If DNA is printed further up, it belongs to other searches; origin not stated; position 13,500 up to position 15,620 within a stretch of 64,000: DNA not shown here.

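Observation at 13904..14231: Two in-frame copies of a short palindromic repeat inside korA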

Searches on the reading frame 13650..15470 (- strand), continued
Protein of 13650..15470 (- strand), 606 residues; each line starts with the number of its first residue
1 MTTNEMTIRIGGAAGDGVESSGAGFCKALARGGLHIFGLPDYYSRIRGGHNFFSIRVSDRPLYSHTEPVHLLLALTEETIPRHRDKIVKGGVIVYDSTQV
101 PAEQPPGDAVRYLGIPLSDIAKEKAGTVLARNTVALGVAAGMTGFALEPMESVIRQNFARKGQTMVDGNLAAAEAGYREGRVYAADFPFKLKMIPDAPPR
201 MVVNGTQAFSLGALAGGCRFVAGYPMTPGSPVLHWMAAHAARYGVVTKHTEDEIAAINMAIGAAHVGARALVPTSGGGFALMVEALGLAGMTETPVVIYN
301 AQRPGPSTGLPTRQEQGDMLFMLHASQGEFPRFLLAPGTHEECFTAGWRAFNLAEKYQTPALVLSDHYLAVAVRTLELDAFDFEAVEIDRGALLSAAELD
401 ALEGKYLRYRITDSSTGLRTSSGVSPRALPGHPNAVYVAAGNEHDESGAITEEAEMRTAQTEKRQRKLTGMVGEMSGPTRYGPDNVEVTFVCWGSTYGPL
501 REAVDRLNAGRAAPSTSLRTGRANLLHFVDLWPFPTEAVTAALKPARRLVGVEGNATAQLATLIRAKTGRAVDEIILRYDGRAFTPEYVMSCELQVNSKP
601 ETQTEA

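Call 12: find_homologous_proteins(query=window:13650-15470:-, max_evalue=1e-50)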
Query window:13650-15470:- (606 aa): 7992 proteins with E <= 1e-50 among 8000 candidates; the best 120 are listed.
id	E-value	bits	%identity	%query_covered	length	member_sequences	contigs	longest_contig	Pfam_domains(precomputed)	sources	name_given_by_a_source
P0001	0.0e+0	1366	100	100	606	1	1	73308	PF01558.26,PF01855.25,PF17147.10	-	-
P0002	0.0e+0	1148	85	98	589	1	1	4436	PF01558.26,PF01855.25,PF17147.10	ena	-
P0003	0.0e+0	1125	86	98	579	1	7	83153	PF01558.26,PF01855.25,PF17147.10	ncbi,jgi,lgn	-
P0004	0.0e+0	1121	85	98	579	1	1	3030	PF01558.26,PF01855.25,PF17147.10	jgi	-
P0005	0.0e+0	1121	85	98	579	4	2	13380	PF01558.26,PF01855.25,PF17147.10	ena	-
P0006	0.0e+0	1118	84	98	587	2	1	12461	PF01558.26,PF01855.25,PF17147.10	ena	-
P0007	0.0e+0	1118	85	98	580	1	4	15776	PF01558.26,PF01855.25,PF17147.10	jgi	-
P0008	0.0e+0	1113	86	97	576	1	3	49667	PF01558.26,PF01855.25,PF17147.10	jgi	-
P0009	0.0e+0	1112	85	97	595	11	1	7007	PF01558.26,PF01855.25,PF17147.10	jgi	-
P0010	0.0e+0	1108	85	98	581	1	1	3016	PF01558.26,PF01855.25,PF17147.10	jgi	jgi:2-oxoglutarate ferredoxin oxidoreductase subunit alpha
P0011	0.0e+0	1097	82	99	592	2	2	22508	PF01558.26,PF01855.25,PF17147.10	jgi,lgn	-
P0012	0.0e+0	1097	84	98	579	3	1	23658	PF01558.26,PF01855.25,PF17147.10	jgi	-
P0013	0.0e+0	1096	84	98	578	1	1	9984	PF01558.26,PF01855.25,PF17147.10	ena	-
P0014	0.0e+0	1094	84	98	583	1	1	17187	PF01558.26,PF01855.25,PF17147.10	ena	-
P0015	0.0e+0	1094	83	98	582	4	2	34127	PF01558.26,PF01855.25,PF17147.10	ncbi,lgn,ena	-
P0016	0.0e+0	1093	83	98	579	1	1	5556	PF01558.26,PF01855.25,PF17147.10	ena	-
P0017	0.0e+0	1090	83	98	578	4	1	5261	PF01558.26,PF01855.25,PF17147.10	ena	-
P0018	0.0e+0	1090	83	98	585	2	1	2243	PF01558.26,PF01855.25,PF02776.24,PF17147.10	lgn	-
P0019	0.0e+0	1089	82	98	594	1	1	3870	PF01558.26,PF01855.25,PF17147.10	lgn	-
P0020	0.0e+0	1088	83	98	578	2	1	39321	PF01558.26,PF01855.25,PF17147.10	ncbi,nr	ncbi:MAG: 2-oxoacid:acceptor oxidoreductase subunit alpha [Chloroflexota bacterium]|nr:2-oxoacid:acc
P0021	0.0e+0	1087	83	98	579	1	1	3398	PF01558.26,PF01855.25,PF17147.10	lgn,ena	-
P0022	0.0e+0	1087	83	98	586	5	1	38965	PF01558.26,PF01855.25,PF17147.10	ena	-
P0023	0.0e+0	1086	82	98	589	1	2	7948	PF01558.26,PF01855.25,PF17147.10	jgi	jgi:2-oxoglutarate ferredoxin oxidoreductase subunit alpha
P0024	0.0e+0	1085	83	98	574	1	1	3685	PF01558.26,PF01855.25,PF17147.10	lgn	-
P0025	0.0e+0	1085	83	98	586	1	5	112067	PF01558.26,PF01855.25,PF17147.10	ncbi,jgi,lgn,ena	-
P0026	0.0e+0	1085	83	98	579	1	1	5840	PF01558.26,PF01855.25,PF17147.10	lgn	-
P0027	0.0e+0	1085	82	98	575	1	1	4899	PF01558.26,PF01855.25,PF17147.10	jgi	jgi:2-oxoglutarate ferredoxin oxidoreductase subunit alpha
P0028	0.0e+0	1084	83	98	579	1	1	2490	PF01558.26,PF01855.25,PF17147.10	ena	-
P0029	0.0e+0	1084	83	98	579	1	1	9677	PF01558.26,PF01855.25,PF17147.10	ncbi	-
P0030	0.0e+0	1083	82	98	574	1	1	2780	PF01558.26,PF01855.25,PF17147.10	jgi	jgi:2-oxoglutarate ferredoxin oxidoreductase subunit alpha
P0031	0.0e+0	1083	83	98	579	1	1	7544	PF01558.26,PF01855.25,PF17147.10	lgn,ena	-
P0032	0.0e+0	1082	83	98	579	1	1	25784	PF01558.26,PF01855.25,PF17147.10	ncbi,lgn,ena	-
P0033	0.0e+0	1082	83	98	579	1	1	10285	PF01558.26,PF01855.25,PF17147.10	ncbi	ncbi:MAG: 2-oxoacid:acceptor oxidoreductase subunit alpha [Anaerolineae bacterium]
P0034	0.0e+0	1082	82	98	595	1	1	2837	PF01558.26,PF01855.25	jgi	jgi:2-oxoglutarate ferredoxin oxidoreductase subunit alpha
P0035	0.0e+0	1082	82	97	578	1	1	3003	PF01558.26,PF01855.25,PF17147.10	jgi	jgi:2-oxoglutarate ferredoxin oxidoreductase subunit alpha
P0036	0.0e+0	1081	81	98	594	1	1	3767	PF01558.26,PF01855.25,PF17147.10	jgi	jgi:2-oxoglutarate ferredoxin oxidoreductase subunit alpha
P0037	0.0e+0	1081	83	98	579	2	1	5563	PF01558.26,PF01855.25,PF17147.10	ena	-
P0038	0.0e+0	1081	83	98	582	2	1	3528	PF01558.26,PF01855.25,PF17147.10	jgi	-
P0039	0.0e+0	1080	81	98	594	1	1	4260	PF01558.26,PF01855.25,PF17147.10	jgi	jgi:2-oxoglutarate ferredoxin oxidoreductase subunit alpha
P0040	0.0e+0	1079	82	98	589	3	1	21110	PF01558.26,PF01855.25,PF17147.10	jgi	-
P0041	0.0e+0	1079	82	97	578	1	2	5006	PF01558.26,PF01855.25,PF17147.10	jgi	jgi:2-oxoglutarate ferredoxin oxidoreductase subunit alpha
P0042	0.0e+0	1076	82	98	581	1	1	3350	PF01558.26,PF01855.25,PF17147.10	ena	-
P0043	0.0e+0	1075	82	98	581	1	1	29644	PF01558.26,PF01855.25,PF17147.10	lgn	-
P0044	0.0e+0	1075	82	98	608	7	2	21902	PF01558.26,PF01855.25,PF17147.10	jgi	-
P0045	0.0e+0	1074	82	98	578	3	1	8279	PF01558.26,PF01855.25,PF17147.10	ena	-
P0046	0.0e+0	1074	81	98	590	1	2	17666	PF01558.26,PF01855.25,PF17147.10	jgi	jgi:2-oxoglutarate ferredoxin oxidoreductase subunit alpha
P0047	0.0e+0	1073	82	98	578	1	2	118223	PF01558.26,PF01855.25,PF17147.10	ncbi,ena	-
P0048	0.0e+0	1073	80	97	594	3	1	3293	PF01558.26,PF01855.25,PF17147.10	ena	-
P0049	0.0e+0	1071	81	98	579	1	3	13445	PF01558.26,PF01855.25,PF17147.10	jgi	jgi:2-oxoglutarate ferredoxin oxidoreductase subunit alpha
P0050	0.0e+0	1071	80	97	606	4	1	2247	PF01558.26,PF01855.25,PF17147.10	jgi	jgi:2-oxoglutarate ferredoxin oxidoreductase subunit alpha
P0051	0.0e+0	1069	81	98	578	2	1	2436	PF01558.26,PF01855.25,PF17147.10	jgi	jgi:2-oxoglutarate ferredoxin oxidoreductase subunit alpha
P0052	0.0e+0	1069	81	98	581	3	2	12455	PF01558.26,PF01855.25,PF17147.10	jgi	jgi:2-oxoglutarate ferredoxin oxidoreductase subunit alpha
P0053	0.0e+0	1068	81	98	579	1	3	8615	PF01558.26,PF01855.25,PF17147.10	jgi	jgi:2-oxoglutarate ferredoxin oxidoreductase subunit alpha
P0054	0.0e+0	1065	81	98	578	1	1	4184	PF01558.26,PF01855.25,PF17147.10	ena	-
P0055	0.0e+0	1064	80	98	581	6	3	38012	PF01558.26,PF01855.25,PF17147.10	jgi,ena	-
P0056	0.0e+0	1064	80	98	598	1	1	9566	PF01558.26,PF01855.25,PF17147.10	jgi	jgi:2-oxoglutarate ferredoxin oxidoreductase subunit alpha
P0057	0.0e+0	1062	81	98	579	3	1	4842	PF01558.26,PF01855.25,PF17147.10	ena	-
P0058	0.0e+0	1061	81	97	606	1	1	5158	PF01558.26,PF01855.25,PF17147.10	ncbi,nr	ncbi:MAG: 2-oxoacid:acceptor oxidoreductase subunit alpha [Anaerolineae bacterium]|nr:2-oxoacid:acce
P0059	0.0e+0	1060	80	98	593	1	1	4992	PF01558.26,PF01855.25,PF17147.10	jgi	jgi:2-oxoglutarate ferredoxin oxidoreductase subunit alpha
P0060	0.0e+0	1060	81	98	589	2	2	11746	PF01558.26,PF01855.25,PF17147.10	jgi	-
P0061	0.0e+0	1060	81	98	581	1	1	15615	PF01558.26,PF01855.25,PF17147.10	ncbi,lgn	ncbi:MAG: 2-oxoacid:acceptor oxidoreductase subunit alpha [Anaerolineae bacterium]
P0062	0.0e+0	1058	80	98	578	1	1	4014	PF01558.26,PF01855.25,PF17147.10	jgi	-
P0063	0.0e+0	1058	79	97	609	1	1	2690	PF01558.26,PF01855.25,PF17147.10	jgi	jgi:2-oxoglutarate ferredoxin oxidoreductase subunit alpha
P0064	0.0e+0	1056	80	97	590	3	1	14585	PF01558.26,PF01855.25,PF17147.10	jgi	jgi:2-oxoglutarate ferredoxin oxidoreductase subunit alpha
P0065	0.0e+0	1056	79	98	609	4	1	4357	PF01558.26,PF01855.25,PF17147.10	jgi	jgi:2-oxoglutarate ferredoxin oxidoreductase subunit alpha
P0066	0.0e+0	1055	79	98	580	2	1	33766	PF01558.26,PF01855.25,PF17147.10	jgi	jgi:2-oxoglutarate ferredoxin oxidoreductase subunit alpha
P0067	0.0e+0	1055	79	98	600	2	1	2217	PF01558.26,PF01855.25,PF17147.10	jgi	jgi:2-oxoglutarate ferredoxin oxidoreductase subunit alpha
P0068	0.0e+0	1054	79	98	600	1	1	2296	PF01558.26,PF01855.25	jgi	jgi:2-oxoglutarate ferredoxin oxidoreductase subunit alpha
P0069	0.0e+0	1053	80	98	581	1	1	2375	PF01558.26,PF01855.25,PF17147.10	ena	-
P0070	0.0e+0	1052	81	97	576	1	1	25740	PF01558.26,PF01855.25,PF17147.10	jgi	jgi:2-oxoglutarate ferredoxin oxidoreductase subunit alpha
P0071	0.0e+0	1052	81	97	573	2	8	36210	PF01558.26,PF01855.25,PF17147.10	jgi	-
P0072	0.0e+0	1052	79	99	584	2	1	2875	PF01558.26,PF01855.25,PF17147.10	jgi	jgi:2-oxoglutarate ferredoxin oxidoreductase subunit alpha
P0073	0.0e+0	1051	79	98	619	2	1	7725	PF01558.26,PF01855.25,PF17147.10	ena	-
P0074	0.0e+0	1050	80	98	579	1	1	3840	PF01558.26,PF01855.25,PF17147.10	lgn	-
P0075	0.0e+0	1049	80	97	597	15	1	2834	PF01558.26,PF01855.25,PF17147.10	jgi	jgi:2-oxoglutarate ferredoxin oxidoreductase subunit alpha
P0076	0.0e+0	1049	79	97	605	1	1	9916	PF01558.26,PF01855.25,PF17147.10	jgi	jgi:2-oxoglutarate ferredoxin oxidoreductase subunit alpha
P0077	0.0e+0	1049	81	98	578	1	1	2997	PF01558.26,PF01855.25,PF17147.10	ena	-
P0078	0.0e+0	1048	80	98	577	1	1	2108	PF01558.26,PF01855.25,PF17147.10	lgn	-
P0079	0.0e+0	1048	79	98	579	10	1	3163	PF01558.26,PF01855.25,PF17147.10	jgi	-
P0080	0.0e+0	1047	80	98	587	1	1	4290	PF01558.26,PF01855.25,PF17147.10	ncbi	ncbi:MAG: 2-oxoacid:acceptor oxidoreductase subunit alpha [Anaerolineae bacterium]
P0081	0.0e+0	1047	80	98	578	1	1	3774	PF01558.26,PF01855.25,PF17147.10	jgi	jgi:2-oxoglutarate ferredoxin oxidoreductase subunit alpha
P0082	0.0e+0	1046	80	98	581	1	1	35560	PF01558.26,PF01855.25,PF17147.10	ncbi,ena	-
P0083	0.0e+0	1046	79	98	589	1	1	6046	PF01558.26,PF01855.25,PF17147.10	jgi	-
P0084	0.0e+0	1046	79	98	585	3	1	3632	PF01558.26,PF01855.25,PF17147.10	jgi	jgi:2-oxoglutarate ferredoxin oxidoreductase subunit alpha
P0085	0.0e+0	1046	80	97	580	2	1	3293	PF01558.26,PF01855.25,PF17147.10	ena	-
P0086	0.0e+0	1046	80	97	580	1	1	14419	PF01558.26,PF01855.25,PF17147.10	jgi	jgi:2-oxoglutarate ferredoxin oxidoreductase subunit alpha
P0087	0.0e+0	1044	79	98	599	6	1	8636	PF01558.26,PF01855.25,PF17147.10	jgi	-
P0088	0.0e+0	1043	79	98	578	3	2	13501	PF01558.26,PF01855.25,PF17147.10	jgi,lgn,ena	-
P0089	0.0e+0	1042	79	98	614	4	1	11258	PF01558.26,PF01855.25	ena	-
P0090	0.0e+0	1041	80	97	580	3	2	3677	PF01558.26,PF01855.25,PF17147.10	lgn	-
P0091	0.0e+0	1040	78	98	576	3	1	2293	PF01558.26,PF01855.25,PF17147.10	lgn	-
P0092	0.0e+0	1040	79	98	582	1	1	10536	PF01558.26,PF01855.25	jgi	-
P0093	0.0e+0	1039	80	97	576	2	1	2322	PF01558.26,PF01855.25,PF17147.10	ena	-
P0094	0.0e+0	1036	79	98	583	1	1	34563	PF01558.26,PF01855.25,PF17147.10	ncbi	-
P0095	0.0e+0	1036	76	98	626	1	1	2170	PF01558.26,PF01855.25,PF17147.10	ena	-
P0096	0.0e+0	1036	76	98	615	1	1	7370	PF01558.26,PF01855.25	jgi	jgi:2-oxoglutarate ferredoxin oxidoreductase subunit alpha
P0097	0.0e+0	1035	78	98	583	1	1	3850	PF01558.26,PF01855.25,PF17147.10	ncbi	-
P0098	0.0e+0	1034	79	98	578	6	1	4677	PF01558.26,PF01855.25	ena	-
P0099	0.0e+0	1034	78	98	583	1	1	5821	PF01558.26,PF01855.25,PF17147.10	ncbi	-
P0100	0.0e+0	1032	78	98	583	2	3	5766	PF01558.26,PF01855.25,PF17147.10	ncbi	-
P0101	0.0e+0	1032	78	98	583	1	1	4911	PF01558.26,PF01855.25,PF17147.10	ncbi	-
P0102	0.0e+0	1032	79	98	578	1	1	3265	PF01558.26,PF01855.25,PF17147.10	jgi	jgi:2-oxoglutarate ferredoxin oxidoreductase subunit alpha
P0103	0.0e+0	1029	78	98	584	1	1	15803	PF01558.26,PF01855.25,PF17147.10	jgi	jgi:2-oxoglutarate ferredoxin oxidoreductase subunit alpha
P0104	0.0e+0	1027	79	97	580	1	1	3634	PF01558.26,PF01855.25,PF17147.10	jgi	jgi:2-oxoglutarate ferredoxin oxidoreductase subunit alpha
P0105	0.0e+0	1023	78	98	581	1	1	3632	PF01558.26,PF01855.25,PF17147.10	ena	-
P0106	0.0e+0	1022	79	97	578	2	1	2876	PF01558.26,PF01855.25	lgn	-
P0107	0.0e+0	1021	76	98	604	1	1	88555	PF01558.26,PF01855.25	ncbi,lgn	-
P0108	0.0e+0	1019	77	98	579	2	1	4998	PF01558.26,PF01855.25,PF17147.10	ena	-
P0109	0.0e+0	1019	78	98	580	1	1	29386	PF01558.26,PF01855.25,PF17147.10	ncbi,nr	ncbi:MAG: 2-oxoacid:acceptor oxidoreductase subunit alpha [Chloroflexi bacterium]|nr:2-oxoacid:accep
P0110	0.0e+0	1014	77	98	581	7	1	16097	PF01558.26,PF01855.25,PF17147.10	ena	-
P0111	0.0e+0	1012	77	98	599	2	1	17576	PF01558.26,PF01855.25,PF17147.10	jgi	jgi:2-oxoglutarate ferredoxin oxidoreductase subunit alpha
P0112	0.0e+0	1011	77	97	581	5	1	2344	PF01558.26,PF01855.25,PF17147.10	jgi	-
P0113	2.1e-298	1009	75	98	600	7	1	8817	PF01558.26,PF01855.25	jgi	jgi:2-oxoglutarate ferredoxin oxidoreductase subunit alpha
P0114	7.1e-298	1007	76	98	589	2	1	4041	PF01558.26,PF01855.25,PF17147.10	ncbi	-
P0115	2.1e-297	1006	76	97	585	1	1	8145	PF01558.26,PF01855.25,PF17147.10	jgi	-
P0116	2.5e-297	1005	75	97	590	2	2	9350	PF01558.26,PF01855.25,PF17147.10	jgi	jgi:2-oxoglutarate ferredoxin oxidoreductase subunit alpha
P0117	1.2e-296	1003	77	97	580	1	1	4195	PF01558.26,PF01855.25,PF17147.10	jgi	jgi:2-oxoglutarate ferredoxin oxidoreductase subunit alpha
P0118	1.7e-296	1003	77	98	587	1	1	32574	PF01558.26,PF01855.25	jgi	-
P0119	2.0e-296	1002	74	98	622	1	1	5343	PF01558.26,PF01855.25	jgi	jgi:2-oxoglutarate ferredoxin oxidoreductase subunit alpha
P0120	1.1e-295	1000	77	98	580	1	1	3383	PF01558.26,PF01855.25,PF17147.10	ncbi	-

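Call 25: find_related_loci(query=window:13650-15470:-, collection=metagenome_contigs, flank=10000)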
Query window:13650-15470:- (606 aa) in metagenome_contigs; peptide patterns used: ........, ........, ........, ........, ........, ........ (x = any residue, [..] = any of these).
159 stretches matched a pattern; 67 encode a relative of the query (tblastn E <= 1e-3); 67 distinct loci.
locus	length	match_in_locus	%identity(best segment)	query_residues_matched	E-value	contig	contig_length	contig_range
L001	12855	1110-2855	86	1-597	0e+0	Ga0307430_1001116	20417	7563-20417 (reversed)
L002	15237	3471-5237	85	1-596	0e+0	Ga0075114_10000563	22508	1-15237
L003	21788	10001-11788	84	2-604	0e+0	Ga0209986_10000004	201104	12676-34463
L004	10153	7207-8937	83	1-591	0e+0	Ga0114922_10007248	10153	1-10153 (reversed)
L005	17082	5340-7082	83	1-591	0e+0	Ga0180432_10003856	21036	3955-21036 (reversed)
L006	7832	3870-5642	82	1-598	0e+0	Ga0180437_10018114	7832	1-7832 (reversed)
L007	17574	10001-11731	82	1-592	0e+0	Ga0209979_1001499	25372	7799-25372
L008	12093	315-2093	81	1-602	0e+0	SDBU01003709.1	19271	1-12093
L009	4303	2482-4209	82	1-591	0e+0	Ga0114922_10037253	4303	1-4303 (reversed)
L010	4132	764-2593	80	1-604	0e+0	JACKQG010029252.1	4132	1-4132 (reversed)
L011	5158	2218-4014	81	1-590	0e+0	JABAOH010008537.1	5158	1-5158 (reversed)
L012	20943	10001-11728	80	1-591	0e+0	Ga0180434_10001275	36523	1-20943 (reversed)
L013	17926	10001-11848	78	1-604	0e+0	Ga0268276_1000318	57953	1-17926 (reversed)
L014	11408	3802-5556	79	1-601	0e+0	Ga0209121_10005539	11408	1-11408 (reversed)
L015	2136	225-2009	76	1-604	0e+0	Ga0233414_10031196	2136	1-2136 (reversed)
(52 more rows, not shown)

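Call 55: predict_structure(alignment_id=A1)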
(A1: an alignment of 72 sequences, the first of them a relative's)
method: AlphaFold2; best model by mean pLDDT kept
length: 606 residues; sequences in the alignment: 72
mean_pLDDT: 57.7   pTM: 0.45
mean pLDDT of the five models: 57.7, 57.6, 56.3, 51.4, 49.5
residues with pLDDT >= 90: 87; 70-90: 151; 50-70: 61; < 50: 307
segments of 3 or more residues with pLDDT < 50: 42-48, 62-66, 199-452, 456-475, 513-518, 595-606
pLDDT, mean of each block of 10 residues (from residue 1): 85 76 80 68 44 77 59 89 85 85 57 93 93 96 95 87 92 98 93 71 33 27 25 30 27 35 34 37 38 38 30 34 28 35 44 42 37 37 35 36 29 33 31 27 33 46 42 59 85 69 78 49 78 75 88 69 86 79 72 46 30
secondary structure, 60 per line:
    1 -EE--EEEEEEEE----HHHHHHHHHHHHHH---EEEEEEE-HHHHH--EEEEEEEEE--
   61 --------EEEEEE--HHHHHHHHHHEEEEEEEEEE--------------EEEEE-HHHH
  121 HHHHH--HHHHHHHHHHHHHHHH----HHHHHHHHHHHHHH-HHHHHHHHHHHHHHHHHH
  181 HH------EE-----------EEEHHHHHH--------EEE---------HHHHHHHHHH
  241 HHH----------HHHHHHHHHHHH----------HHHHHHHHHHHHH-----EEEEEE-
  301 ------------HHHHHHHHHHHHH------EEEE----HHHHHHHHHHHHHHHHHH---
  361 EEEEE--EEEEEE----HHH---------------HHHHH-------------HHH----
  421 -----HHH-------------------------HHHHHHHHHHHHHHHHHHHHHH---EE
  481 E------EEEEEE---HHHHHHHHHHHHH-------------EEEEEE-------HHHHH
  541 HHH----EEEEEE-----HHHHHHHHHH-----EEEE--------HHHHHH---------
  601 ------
elements in order: E6-13 H18-31 E35-41 H43-47 E50-58 E69-74 H77-86 E87-96 E111-115 H117-125 H128-143 H148-161 H163-182 E202-204 H205-210 E219-221 H231-243 H254-265 H276-288 E294-299 H313-325 E332-335 H340-357 E361-365 E368-373 H396-400 H454-475 E479-481 E488-493 H497-509 E523-528 H536-543 E548-553 H559-568 E574-577 H586-591

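Call 69: find_encoding_contigs(protein=P0001, flank=10000, max_places=2)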
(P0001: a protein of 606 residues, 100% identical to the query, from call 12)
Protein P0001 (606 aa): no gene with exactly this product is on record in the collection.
